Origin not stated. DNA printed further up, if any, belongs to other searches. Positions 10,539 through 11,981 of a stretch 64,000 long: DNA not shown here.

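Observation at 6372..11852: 5.46-kb cargo transposon with perfect 12-bp IRs and a 9-bp target duplication, carrying an R-M-like defence module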

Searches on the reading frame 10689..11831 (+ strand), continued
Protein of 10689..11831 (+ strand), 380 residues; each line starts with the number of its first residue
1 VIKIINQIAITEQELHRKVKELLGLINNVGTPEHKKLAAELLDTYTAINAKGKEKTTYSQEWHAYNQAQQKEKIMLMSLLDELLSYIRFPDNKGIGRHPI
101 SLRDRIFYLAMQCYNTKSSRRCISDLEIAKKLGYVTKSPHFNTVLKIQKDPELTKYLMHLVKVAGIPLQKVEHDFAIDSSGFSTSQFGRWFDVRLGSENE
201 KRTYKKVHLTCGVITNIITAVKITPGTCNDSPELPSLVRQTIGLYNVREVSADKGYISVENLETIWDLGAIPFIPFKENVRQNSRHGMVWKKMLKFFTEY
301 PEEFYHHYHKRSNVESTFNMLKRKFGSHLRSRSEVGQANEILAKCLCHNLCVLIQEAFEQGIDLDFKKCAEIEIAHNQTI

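Call 37: search_protein_families(library=pfam, proteins=[L078:5842-7038:-, L078:7099-7923:+, L078:8740-9459:+, L078:4432-5037:-, L078:3548-4075:-, L024:7635-7922:-, L005:6230-8524:-, L018:6933-8831:-, L010:5368-6936:-, L019:3246-4247:-], max_evalue=0.001)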
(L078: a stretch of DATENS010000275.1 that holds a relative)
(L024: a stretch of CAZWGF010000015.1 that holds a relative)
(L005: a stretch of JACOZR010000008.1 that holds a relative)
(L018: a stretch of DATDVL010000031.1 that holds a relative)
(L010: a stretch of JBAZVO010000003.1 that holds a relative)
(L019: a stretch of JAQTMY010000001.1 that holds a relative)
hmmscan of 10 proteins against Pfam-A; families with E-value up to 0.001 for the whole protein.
L078:5842-7038:- (398 aa): 3 families
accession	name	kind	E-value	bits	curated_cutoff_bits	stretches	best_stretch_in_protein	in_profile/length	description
PF01381.28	HTH_3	-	1.1e-10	41.9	23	1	32-85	1-54/55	Helix-turn-helix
PF13518.12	HTH_28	-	2.7e-05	24.6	25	0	313-332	16-35/52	Helix-turn-helix domain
PF13560.12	HTH_31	-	0.0002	22.1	27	0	29-84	3-59/64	Helix-turn-helix domain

L078:7099-7923:+ (274 aa): 2 families
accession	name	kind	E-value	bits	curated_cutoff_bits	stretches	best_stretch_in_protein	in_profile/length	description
PF13610.12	DDE_Tnp_IS240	-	1.2e-05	25.9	27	1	91-150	17-77/139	DDE domain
PF03400.19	DDE_Tnp_IS1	-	1.8e-05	25.5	24.1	0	196-238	84-125/131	IS1 transposase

L078:8740-9459:+ (239 aa): 1 family
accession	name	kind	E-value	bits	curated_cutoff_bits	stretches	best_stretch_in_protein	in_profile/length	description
PF17278.7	DUF5343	-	1e-08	36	27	1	17-146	1-135/140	Family of unknown function (DUF5343)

L078:4432-5037:- (201 aa): 0 families

L078:3548-4075:- (175 aa): 1 family
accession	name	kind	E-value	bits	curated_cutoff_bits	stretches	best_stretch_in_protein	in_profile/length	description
PF02556.19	SecB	-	2.5e-06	27.9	26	1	84-151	63-128/141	Preprotein translocase subunit SecB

L024:7635-7922:- (95 aa): 1 family
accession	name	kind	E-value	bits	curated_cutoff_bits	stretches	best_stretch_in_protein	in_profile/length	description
PF10754.15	DUF2569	-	6.9e-11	43.2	26.5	1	10-94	57-143/143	Protein of unknown function (DUF2569)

L005:6230-8524:- (764 aa): 1 family
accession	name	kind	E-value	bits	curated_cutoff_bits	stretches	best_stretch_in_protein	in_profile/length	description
PF00082.27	Peptidase_S8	-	1.6e-19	70.8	21.8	1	265-563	4-288/288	Subtilase family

L018:6933-8831:- (632 aa): 1 family
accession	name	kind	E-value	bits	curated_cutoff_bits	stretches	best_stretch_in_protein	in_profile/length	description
PF13589.12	HATPase_c_3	-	7.9e-20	71.7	25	1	32-156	5-130/137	Histidine kinase-, DNA gyrase B-, and HSP90-like ATPase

L010:5368-6936:- (522 aa): 1 family
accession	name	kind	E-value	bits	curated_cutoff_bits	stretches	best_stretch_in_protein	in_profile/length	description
PF04473.18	DUF553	-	0.00039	20.3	20.5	1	316-362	40-86/140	Transglutaminase-like domain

L019:3246-4247:- (333 aa): 1 family
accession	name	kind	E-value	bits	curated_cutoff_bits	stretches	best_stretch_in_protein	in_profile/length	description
PF01420.25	Methylase_S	-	4.3e-26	92.5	22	2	163-318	1-157/168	Type I restriction modification DNA specificity domain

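Call 48: search_dna_similar(query=window:10689-11831:+, collection=plasmids, mode=protein, max_evalue=0.001, max_rows=25, rows=spread)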
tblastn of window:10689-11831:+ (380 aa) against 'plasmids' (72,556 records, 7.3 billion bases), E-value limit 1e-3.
Records with a match: 866; places in all: 1158; records where one place covers at least 80% of the query: 4.
Best place of each record, by identity: <60% 866.
By first word of the organism name: Klebsiella 249; Vibrio 113; Escherichia 41; Pseudosulfitobacter 32; Paracoccus 31; Aeromonas 29; Enterobacter 28; Pseudomonas 28; Phaeobacter 27; Acinetobacter 27; and 80 more.
By predicted mobility (MOB-suite, as given by PLSDB): conjugative 410; non-mobilizable 325; mobilizable 131.
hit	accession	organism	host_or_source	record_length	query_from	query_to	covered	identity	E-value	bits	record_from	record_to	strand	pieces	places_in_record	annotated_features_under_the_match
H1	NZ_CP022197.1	Celeribacter ethanolicus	cell culture,oil-contaminated sediment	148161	46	341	78%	27.0%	3e-12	76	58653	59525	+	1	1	IS5 family transposase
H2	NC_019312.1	Delftia sp. KV29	WWTP effluents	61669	43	341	79%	25.0%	8e-9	65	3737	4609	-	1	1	IS5-like element ISGNB1-1 family transposase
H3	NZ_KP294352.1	Paracoccus kondratievae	-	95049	59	341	74%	25.2%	2e-4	51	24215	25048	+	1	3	IS5-like element ISPko3 family transposase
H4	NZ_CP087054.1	Pseudosulfitobacter pseudonitzschiae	Mediolabrus comicus,The surface ...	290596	62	332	71%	25.5%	3e-10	70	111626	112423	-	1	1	none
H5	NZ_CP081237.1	Phaeobacter inhibens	-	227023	56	316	69%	23.3%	4e-6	57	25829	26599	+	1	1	none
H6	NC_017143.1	Acetobacter pasteurianus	-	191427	139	341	53%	27.3%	1e-7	61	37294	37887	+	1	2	none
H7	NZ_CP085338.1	Haladaptatus halobius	cell culture,saline soil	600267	176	350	46%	29.4%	9e-5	52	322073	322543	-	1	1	IS5 family transposase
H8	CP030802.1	Vibrio owensii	shrimp,Pure culture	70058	139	343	54%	24.9%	4e-7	60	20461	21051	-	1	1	IS5 family transposase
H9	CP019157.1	Haloarcula taiwanensis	single cell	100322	176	350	46%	28.8%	4e-4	50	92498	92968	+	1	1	IS5 family transposase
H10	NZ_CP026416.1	Acinetobacter sp. ACNIH2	-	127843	177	349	46%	26.8%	3e-5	54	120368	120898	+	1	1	none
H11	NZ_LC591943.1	Acinetobacter variabilis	Homo sapiens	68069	166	363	52%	23.3%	4e-5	53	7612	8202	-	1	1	none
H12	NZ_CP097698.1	Klebsiella pneumoniae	Homo sapiens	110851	166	363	52%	23.3%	4e-5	53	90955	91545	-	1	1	none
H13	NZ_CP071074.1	Escherichia coli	Homo sapiens,rectal swab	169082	166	363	52%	23.3%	4e-5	53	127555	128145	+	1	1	none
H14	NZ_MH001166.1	Escherichia coli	-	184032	166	363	52%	23.3%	4e-5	53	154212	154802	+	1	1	none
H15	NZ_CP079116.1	Klebsiella pneumoniae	Homo sapiens,urine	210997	166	363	52%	23.3%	5e-5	53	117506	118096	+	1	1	none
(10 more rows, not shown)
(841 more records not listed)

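Call 65: find_encoding_contigs(protein=P0004, flank=3000, max_places=5)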
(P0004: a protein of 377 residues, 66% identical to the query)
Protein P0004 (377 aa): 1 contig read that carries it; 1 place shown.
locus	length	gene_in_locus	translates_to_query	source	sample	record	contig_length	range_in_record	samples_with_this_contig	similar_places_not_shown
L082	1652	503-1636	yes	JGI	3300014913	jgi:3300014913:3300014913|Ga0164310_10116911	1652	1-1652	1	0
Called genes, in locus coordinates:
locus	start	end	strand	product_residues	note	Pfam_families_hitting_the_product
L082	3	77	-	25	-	?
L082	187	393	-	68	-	-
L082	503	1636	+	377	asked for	PF01609:DDE_Tnp_1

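Call 66: find_encoding_contigs(protein=P0006, flank=3000, max_places=5)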
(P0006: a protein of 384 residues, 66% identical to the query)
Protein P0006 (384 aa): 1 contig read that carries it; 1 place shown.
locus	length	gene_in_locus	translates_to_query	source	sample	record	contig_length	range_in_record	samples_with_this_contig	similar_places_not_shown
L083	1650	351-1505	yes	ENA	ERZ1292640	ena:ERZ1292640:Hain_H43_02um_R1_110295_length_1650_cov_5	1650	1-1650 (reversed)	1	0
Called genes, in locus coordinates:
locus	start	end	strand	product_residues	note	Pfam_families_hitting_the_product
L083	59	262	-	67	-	-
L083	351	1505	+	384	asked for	PF01609:DDE_Tnp_1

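Call 89: search_protein_families(library=pfam, proteins=[L053:3033-3932:-, L019:5277-6266:-, L023:5542-6441:+, L075:5017-5916:+], max_evalue=1)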
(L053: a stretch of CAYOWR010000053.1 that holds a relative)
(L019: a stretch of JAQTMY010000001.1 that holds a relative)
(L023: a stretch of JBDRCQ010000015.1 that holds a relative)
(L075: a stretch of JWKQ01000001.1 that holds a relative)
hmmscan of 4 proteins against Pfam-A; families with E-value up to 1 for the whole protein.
L053:3033-3932:- (300 aa): 4 families
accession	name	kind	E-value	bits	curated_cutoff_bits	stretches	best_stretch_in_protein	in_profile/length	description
PF13588.12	HSDR_N_2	-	0.00051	20.5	25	1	36-146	2-98/110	Type I restriction enzyme R protein N terminus (HSDR_N)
PF04313.20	HSDR_N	-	0.0011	19.3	25.1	0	35-59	3-27/198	Type I restriction enzyme R protein N terminus (HSDR_N)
PF20464.3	MmeI_N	-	0.017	15.9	27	1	44-167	27-132/181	MmeI, N-terminal domain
PF19838.5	LptD_2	-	0.019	14.1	22.5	1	19-73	397-448/464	LptD protein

L019:5277-6266:- (330 aa): 2 families
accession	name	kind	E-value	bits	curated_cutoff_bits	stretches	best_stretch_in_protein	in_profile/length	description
PF07560.16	DUF1539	-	0.0043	17.6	23.8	1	265-316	43-92/126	Domain of Unknown Function (DUF1539)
PF07074.17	TRAP-gamma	-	0.15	12.1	25.2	0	277-312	70-106/170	Translocon-associated protein, gamma subunit (TRAP-gamma)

L023:5542-6441:+ (300 aa): 4 families
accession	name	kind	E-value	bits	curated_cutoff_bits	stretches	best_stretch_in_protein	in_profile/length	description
PF13588.12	HSDR_N_2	-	6.2e-07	29.9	25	1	38-127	10-100/110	Type I restriction enzyme R protein N terminus (HSDR_N)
PF04313.20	HSDR_N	-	1.6e-05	25.3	25.1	1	54-123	116-192/198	Type I restriction enzyme R protein N terminus (HSDR_N)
PF20464.3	MmeI_N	-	0.026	15.3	27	1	37-157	27-155/181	MmeI, N-terminal domain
PF16206.10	Mon2_C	-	0.11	11.1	27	1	141-214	708-784/819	C-terminal region of Mon2 protein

L075:5017-5916:+ (300 aa): 3 families
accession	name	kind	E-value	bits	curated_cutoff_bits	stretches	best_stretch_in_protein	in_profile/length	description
PF04313.20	HSDR_N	-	1.1e-11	45.4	25.1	2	62-129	124-197/198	Type I restriction enzyme R protein N terminus (HSDR_N)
PF13588.12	HSDR_N_2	-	0.00018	22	25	1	30-131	1-103/110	Type I restriction enzyme R protein N terminus (HSDR_N)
PF22872.1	DUF7018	-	0.34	11.6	27.8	0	63-101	15-54/116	Domain of unknown function (DUF7018)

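Call 96: search_protein_families(library=pfam, proteins=[L009:8253-9449:-, L007:692-1873:-, L009:7387-8037:+, L007:147-569:+, L082:187-393:-, L083:59-262:-], max_evalue=0.01)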
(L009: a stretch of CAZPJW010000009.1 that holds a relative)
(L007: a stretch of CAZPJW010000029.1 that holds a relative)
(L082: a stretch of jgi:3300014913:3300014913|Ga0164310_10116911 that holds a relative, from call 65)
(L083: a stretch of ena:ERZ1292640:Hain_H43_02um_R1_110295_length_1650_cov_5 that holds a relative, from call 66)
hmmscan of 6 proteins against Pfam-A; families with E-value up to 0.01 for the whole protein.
L009:8253-9449:- (398 aa): 2 families
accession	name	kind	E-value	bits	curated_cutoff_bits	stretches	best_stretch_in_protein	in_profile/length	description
PF07690.21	MFS_1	-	1.1e-29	103.9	33.4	2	27-356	12-346/347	Major Facilitator Superfamily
PF12832.13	MFS_1_like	-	1.4e-06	28.1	25.2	1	239-388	21-176/373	MFS_1 like family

L007:692-1873:- (393 aa): 3 families
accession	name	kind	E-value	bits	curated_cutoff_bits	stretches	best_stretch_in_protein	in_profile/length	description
PF07690.21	MFS_1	-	1.6e-31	109.9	33.4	2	21-351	11-346/347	Major Facilitator Superfamily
PF12832.13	MFS_1_like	-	1e-05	25.2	25.2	2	15-253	8-253/373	MFS_1 like family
PF05977.19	MFS_3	-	9.1e-05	21.5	27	1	53-238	56-243/524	Transmembrane secretion effector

L009:7387-8037:+ (216 aa): 0 families

L007:147-569:+ (140 aa): 0 families

L082:187-393:- (68 aa): 0 families

L083:59-262:- (67 aa): 0 families

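Call 99: search_protein_families(library=pfam, proteins=[L043:7086-9566:+, L043:6558-7004:+, L011:919-4290:+, L008:800-1972:+, L008:1975-2607:-, L008:3373-4011:-, L008:4129-4857:+, L025:1413-2438:-, L025:675-1409:-, L049:6137-6670:+], max_evalue=0.001)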
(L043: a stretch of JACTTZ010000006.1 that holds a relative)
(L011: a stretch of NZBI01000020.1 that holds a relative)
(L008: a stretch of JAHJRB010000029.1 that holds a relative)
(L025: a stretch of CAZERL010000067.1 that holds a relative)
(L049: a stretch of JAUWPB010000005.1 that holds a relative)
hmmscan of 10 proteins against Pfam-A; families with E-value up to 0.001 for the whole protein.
L043:7086-9566:+ (826 aa): 4 families
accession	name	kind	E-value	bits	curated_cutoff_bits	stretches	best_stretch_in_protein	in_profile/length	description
PF02384.22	N6_Mtase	-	6.5e-40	137.8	20.4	1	268-519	4-243/311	N-6 DNA Methylase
PF13588.12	HSDR_N_2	-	7.8e-13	48.9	25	1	7-119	2-107/110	Type I restriction enzyme R protein N terminus (HSDR_N)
PF01170.24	UPF0020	-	2.9e-12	47.1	22.3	1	304-417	25-139/197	RMKL-like, methyltransferase domain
PF07669.17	Eco57I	-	1.5e-07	32.2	25.3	1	387-484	69-165/171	Eco57I restriction-modification methylase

L043:6558-7004:+ (148 aa): 1 family
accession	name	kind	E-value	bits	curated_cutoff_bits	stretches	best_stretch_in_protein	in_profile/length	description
PF01878.24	EVE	-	6.4e-16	59.1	23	1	2-144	1-144/145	EVE domain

L011:919-4290:+ (1123 aa): 6 families
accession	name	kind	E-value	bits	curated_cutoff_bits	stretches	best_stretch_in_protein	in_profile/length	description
PF00082.27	Peptidase_S8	-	2e-53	182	21.8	1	169-466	2-284/288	Subtilase family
PF25292.1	Beta-prop_CGLA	-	5.2e-14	52.9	26.8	1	934-1021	19-107/316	Lambda-carrageenase beta-propeller domain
PF01839.29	FG-GAP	-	7.5e-11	42.1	22.1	0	951-966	7-22/37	FG-GAP repeat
PF22148.1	Fervidolysin_NPro-like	-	3.5e-09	37.3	21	1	102-133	50-81/81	Fervidolysin N-terminal prodomain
PF13517.12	FG-GAP_3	-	4.3e-07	30.9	26.9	1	953-1006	1-60/61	FG-GAP-like repeat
PF16361.10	Peptidase_S8_N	-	6.3e-06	27.2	30.5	1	34-143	1-103/142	N-terminal of Subtilase family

L008:800-1972:+ (390 aa): 3 families
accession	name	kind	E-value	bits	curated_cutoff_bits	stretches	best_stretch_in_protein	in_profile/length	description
PF07690.21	MFS_1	-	7.6e-37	127.4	33.4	2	18-348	9-345/347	Major Facilitator Superfamily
PF00083.30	Sugar_tr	-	5.4e-11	42.5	22.3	2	41-113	47-122/452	Sugar (and other) transporter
PF13347.12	MFS_2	-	1.9e-09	37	27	1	161-321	172-334/427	MFS/sugar transport protein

L008:1975-2607:- (210 aa): 1 family
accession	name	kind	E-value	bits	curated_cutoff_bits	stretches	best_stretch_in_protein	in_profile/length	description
PF13485.12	Peptidase_MA_2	-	1.1e-05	25.8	32.4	0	92-128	67-105/201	Peptidase MA superfamily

L008:3373-4011:- (212 aa): 0 families

L008:4129-4857:+ (242 aa): 1 family
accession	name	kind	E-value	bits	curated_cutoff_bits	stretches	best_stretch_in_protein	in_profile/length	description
PF01978.25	TrmB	-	6.1e-15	55.3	25.6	1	7-74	1-67/68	Sugar-specific transcriptional regulator TrmB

L025:1413-2438:- (341 aa): 2 families
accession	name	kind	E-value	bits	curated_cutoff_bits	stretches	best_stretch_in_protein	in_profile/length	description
PF02195.25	ParB_N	-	1.3e-16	60.8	26.3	1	13-79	3-73/95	ParB N-terminal domain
PF04266.20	ASCH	-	7e-07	30.3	21.2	1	248-338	9-102/103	ASCH domain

L025:675-1409:- (244 aa): 0 families

L049:6137-6670:+ (177 aa): 0 families

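Call 103: get_annotated_region(hit=H12, flank=900)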
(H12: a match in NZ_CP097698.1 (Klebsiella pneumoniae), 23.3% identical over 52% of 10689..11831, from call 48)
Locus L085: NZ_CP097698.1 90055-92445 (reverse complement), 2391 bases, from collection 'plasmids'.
description: Klebsiella pneumoniae strain IR12183_1 plasmid unnamed1, complete sequence
organism: Klebsiella pneumoniae (NCBI taxid 573)
taxonomy: Bacteria; Pseudomonadota; Gammaproteobacteria; Enterobacterales; Enterobacteriaceae; Klebsiella; Klebsiella pneumoniae
host: -; source: Homo sapiens; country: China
typing (MOB-suite, as given by PLSDB): conjugative; replicon rep_cluster_1418; relaxase MOBF,MOBF; mating-pair formation MPF_F
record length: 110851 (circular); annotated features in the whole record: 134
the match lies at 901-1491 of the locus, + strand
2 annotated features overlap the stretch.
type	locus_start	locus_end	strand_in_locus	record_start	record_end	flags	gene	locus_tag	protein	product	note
CDS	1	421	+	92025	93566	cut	-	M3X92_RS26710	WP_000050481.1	IS91-like element ISCR1 family transposase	GO:0006313 - DNA transposition [Evidence IEA]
predicted_resistance_gene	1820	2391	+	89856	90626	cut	armA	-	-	16S rRNA (guanine(1405)-N(7))-methyltransferase ArmA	predicted by amrfinderplus; class AMINOGLYCOSIDE; identity 100.0%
